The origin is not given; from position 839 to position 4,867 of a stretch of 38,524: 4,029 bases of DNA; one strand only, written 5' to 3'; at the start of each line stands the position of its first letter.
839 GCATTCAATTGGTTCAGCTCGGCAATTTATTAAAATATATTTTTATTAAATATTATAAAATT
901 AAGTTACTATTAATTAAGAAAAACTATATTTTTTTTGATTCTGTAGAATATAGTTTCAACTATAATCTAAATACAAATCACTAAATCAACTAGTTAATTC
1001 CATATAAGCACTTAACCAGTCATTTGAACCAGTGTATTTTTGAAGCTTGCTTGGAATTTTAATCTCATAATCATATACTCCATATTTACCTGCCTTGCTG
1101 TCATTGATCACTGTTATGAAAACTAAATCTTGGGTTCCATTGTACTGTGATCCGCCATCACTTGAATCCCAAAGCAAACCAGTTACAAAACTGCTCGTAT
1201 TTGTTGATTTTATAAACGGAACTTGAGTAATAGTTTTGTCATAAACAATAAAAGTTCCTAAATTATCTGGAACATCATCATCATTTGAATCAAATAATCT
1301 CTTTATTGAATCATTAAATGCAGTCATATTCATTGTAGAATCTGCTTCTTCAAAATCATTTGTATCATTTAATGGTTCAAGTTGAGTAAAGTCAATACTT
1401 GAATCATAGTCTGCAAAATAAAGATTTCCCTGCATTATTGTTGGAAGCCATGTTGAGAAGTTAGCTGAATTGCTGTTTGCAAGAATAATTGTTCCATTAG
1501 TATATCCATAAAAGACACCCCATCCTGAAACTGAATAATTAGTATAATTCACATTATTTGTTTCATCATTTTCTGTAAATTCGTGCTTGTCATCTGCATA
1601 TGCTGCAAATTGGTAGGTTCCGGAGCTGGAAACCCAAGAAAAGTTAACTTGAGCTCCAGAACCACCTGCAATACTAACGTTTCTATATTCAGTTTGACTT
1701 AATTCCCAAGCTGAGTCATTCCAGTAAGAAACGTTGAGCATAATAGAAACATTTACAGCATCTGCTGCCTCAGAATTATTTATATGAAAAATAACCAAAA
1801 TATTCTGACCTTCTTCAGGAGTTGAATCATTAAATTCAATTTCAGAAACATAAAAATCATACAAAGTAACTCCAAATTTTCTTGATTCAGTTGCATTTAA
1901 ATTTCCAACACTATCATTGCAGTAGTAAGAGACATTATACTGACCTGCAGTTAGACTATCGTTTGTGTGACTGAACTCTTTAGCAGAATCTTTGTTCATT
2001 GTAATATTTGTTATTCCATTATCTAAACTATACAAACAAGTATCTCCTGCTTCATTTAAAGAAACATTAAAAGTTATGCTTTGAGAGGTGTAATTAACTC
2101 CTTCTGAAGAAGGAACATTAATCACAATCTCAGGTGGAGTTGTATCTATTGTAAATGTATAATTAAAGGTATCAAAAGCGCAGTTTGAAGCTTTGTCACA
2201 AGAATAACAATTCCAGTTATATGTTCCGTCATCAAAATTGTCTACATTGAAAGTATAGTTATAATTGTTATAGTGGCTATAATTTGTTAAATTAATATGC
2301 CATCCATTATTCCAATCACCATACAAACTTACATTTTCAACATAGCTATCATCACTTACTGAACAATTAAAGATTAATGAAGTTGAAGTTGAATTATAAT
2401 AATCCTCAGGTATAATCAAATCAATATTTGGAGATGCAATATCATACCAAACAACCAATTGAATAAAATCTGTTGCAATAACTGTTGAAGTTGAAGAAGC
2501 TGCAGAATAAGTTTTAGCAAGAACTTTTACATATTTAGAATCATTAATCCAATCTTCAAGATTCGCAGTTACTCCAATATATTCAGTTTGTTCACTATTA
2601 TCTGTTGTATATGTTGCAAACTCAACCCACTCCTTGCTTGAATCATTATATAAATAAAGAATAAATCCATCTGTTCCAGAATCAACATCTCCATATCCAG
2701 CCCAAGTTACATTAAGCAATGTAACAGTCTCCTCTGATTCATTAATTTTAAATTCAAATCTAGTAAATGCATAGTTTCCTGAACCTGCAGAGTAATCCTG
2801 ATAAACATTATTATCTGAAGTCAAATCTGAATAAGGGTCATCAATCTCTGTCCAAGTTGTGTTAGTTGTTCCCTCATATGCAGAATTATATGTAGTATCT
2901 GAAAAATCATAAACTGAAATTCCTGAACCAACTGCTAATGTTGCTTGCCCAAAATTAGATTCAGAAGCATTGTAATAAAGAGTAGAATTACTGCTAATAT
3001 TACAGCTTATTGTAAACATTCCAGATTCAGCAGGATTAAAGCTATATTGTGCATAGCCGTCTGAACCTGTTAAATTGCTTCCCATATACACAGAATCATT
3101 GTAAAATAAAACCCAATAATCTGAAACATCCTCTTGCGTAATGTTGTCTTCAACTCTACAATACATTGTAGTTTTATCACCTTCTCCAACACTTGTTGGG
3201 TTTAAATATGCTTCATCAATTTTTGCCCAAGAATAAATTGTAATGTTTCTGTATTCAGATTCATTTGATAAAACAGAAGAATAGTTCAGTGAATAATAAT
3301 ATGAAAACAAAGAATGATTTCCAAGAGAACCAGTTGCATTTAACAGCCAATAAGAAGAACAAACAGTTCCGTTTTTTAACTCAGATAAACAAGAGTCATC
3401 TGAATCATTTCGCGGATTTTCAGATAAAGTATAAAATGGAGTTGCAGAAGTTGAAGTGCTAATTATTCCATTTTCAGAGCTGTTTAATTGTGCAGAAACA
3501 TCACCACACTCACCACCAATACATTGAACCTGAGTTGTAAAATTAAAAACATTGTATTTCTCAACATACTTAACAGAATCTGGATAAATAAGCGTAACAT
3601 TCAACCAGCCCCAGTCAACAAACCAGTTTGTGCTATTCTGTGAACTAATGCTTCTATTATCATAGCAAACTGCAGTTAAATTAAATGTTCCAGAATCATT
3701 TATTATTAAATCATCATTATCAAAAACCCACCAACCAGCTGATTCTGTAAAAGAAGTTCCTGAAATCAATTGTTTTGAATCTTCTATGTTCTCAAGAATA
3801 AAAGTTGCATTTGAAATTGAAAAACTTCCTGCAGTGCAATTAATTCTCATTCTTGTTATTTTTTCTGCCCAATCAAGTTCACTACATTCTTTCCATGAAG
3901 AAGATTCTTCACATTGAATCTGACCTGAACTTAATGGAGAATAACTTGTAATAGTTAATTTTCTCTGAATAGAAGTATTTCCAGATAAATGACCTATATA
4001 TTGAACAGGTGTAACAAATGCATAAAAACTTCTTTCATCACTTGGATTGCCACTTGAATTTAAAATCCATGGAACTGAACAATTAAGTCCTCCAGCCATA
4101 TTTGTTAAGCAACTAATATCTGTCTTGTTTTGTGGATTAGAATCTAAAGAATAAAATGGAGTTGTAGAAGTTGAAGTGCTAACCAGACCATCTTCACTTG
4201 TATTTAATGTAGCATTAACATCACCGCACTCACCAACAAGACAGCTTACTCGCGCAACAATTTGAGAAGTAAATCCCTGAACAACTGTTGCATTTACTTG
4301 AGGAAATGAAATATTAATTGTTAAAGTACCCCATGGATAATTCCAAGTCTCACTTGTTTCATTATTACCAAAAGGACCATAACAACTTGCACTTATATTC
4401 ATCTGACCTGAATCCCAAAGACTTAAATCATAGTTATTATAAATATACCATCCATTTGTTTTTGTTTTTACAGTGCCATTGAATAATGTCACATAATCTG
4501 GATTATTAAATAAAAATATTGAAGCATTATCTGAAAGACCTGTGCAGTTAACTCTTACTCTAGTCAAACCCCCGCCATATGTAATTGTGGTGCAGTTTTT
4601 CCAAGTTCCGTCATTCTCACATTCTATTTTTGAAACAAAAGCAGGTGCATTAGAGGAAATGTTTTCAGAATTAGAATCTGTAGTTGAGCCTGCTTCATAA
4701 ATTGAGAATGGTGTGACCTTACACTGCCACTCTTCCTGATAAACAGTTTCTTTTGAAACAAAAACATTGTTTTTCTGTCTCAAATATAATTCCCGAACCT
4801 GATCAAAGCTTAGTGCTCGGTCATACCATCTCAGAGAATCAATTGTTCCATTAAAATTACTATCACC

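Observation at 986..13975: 13-kb single ORF encoding a 4,329-aa mosaic, anchor-less secreted surface protein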

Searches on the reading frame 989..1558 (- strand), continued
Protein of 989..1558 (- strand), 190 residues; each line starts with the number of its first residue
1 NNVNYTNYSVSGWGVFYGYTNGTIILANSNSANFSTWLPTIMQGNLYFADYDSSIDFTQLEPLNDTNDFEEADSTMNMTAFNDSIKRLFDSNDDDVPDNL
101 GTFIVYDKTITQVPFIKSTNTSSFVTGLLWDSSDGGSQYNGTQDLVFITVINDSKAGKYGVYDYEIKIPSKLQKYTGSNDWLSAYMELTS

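Call 106: find_related_loci(query=A2, collection=viral_contigs, flank=5000)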
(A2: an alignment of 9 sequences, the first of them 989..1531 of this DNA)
Query A2 (181 aa) in viral_contigs; peptide patterns used: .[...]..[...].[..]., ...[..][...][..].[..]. (x = any residue, [..] = any of these).
46 stretches matched a pattern, but none encodes a relative of the query by tblastn (E <= 1e-3).

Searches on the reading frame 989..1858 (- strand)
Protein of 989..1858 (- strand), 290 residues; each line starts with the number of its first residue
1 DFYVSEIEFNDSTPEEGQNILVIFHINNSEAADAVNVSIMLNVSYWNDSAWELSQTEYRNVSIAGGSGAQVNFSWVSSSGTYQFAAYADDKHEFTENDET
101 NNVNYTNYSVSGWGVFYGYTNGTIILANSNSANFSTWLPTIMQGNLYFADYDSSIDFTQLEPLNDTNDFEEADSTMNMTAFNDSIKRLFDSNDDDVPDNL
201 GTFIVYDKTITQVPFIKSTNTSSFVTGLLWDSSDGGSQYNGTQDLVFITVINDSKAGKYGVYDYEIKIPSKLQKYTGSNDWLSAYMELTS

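Call 56: predict_structure(alignment_id=A3)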
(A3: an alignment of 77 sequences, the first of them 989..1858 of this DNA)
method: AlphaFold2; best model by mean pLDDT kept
length: 290 residues; sequences in the alignment: 77
mean_pLDDT: 91.3   pTM: 0.84
mean pLDDT of the five models: 91.3, 91.1, 90.5, 90.3, 90.1
residues with pLDDT >= 90: 234; 70-90: 36; 50-70: 18; < 50: 2
segments of 3 or more residues with pLDDT < 50: none
pLDDT, mean of each block of 10 residues (from residue 1): 96 93 97 93 70 81 96 94 94 93 95 94 71 68 91 97 96 95 96 96 95 95 92 95 97 94 96 92 89
secondary structure, 60 per line:
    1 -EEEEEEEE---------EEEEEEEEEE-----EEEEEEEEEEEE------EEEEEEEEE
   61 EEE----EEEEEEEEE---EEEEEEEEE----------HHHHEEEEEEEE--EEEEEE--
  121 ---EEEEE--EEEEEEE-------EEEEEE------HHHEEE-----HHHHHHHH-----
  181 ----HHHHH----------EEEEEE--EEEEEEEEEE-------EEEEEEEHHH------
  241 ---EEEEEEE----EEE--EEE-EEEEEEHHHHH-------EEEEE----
elements in order: E2-9 E19-28 E34-45 E52-63 E68-76 E80-88 H99-102 E103-110 E113-118 E124-128 E131-137 E145-150 E160-162 H168-175 H185-189 E200-205 E208-217 E225-231 E244-250 E255-257 E260-262 E264-269 H270-274 E282-286

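Call 58: fold_search(model_id=the predicted structure, library=pdb)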
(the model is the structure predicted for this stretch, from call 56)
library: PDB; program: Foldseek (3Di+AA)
matches with E <= 10: 1713; with E <= 0.001: 98
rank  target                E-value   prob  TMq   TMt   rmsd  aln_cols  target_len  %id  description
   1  3idu_A                5.9e-06  1.00  0.32  0.76   2.8       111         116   20  Crystal Structure of the CARDB domain of the PF1109 protein in complex with di-metal ions from Pyrococcus furiosus, No (released 2009-08-04)
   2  3idu_B                1.1e-05  1.00  0.32  0.82   2.7       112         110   20  Crystal Structure of the CARDB domain of the PF1109 protein in complex with di-metal ions from Pyrococcus furiosus, No (released 2009-08-04)
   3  2kl6_MODEL_1_A        1.6e-05  1.00  0.32  0.80   3.0       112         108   20  Solution NMR structure of the CARDB domain of PF1109 from Pyrococcus furiosus. Northeast Structural Genomics C (released 2009-08-25)
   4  5axh_A                3.6e-05  1.00  0.31  0.16  10.9       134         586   16  Crystal structure of thermophilic dextranase from Thermoanaerobacter pseudethanolicus, D312G mutant in complex with is (released 2015-11-11)
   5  5jtw_B                4.0e-05  1.00  0.26  0.13  20.2       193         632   10  Crystal structure of complement C4b re-refined using iMDFF (released 2016-08-10)
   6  5axg_A                4.4e-05  1.00  0.30  0.16   3.3       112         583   16  Crystal structure of thermophilic dextranase from Thermoanaerobacter pseudethanolicus (released 2015-11-11)
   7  5axg_B                4.4e-05  1.00  0.31  0.16  10.9       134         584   16  Crystal structure of thermophilic dextranase from Thermoanaerobacter pseudethanolicus (released 2015-11-11)
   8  8dku_A                1.1e-04  1.00  0.30  0.22  13.6       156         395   11  CryoEM structure of the A. aeolicus WzmWzt transporter bound to the native O antigen (released 2022-09-21)
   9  8j9f_C                1.5e-04  1.00  0.28  0.12   8.5       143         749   12  Structure of STG-hydrolyzing beta-glucosidase 1 (PSTG1) (released 2024-04-10)
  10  21ji_B                1.5e-04  1.00  0.24  0.11   5.5       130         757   16  Crystal structure of isoprimeverose-producing enzyme from Phaeoacremonium minimum (released 2026-04-08)
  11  6ysq_D                1.5e-04  1.00  0.27  0.13  19.8       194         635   10  The hC4Nb8 complement inhibitory nanobody in complex with C4b (released 2020-06-24)
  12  6r5r_B                1.7e-04  1.00  0.24  0.11   5.4       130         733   12  The crystal structure of Glycoside Hydrolase BglX inactive mutant D286N from P. aeruginosa in complex with cellobiose (released 2020-04-15)
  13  8dl0_A                1.9e-04  1.00  0.30  0.23  11.3       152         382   10  CryoEM structure of the nucleotide-free and open channel A.aeolicus WzmWzt transporter (released 2022-09-21)
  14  6r5r_A                2.0e-04  1.00  0.25  0.11   4.9       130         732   12  The crystal structure of Glycoside Hydrolase BglX inactive mutant D286N from P. aeruginosa in complex with cellobiose (released 2020-04-15)
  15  21ji_A                2.1e-04  1.00  0.26  0.11   4.8       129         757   16  Crystal structure of isoprimeverose-producing enzyme from Phaeoacremonium minimum (released 2026-04-08)
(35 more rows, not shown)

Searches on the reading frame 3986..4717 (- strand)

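Call 18: search_protein_families(library=pfam, proteins=[window:3986-4717:-], max_evalue=1)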
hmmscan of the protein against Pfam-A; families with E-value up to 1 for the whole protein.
window:3986-4717:- (244 aa): 2 families
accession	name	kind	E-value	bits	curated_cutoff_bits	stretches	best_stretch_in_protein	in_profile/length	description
PF24238.1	CDGP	-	0.019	16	24.3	1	35-65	22-48/68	CDGP domain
PF00969.24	MHC_II_beta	-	0.057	14.1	20.9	1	78-126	5-50/75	Class II histocompatibility antigen, beta domain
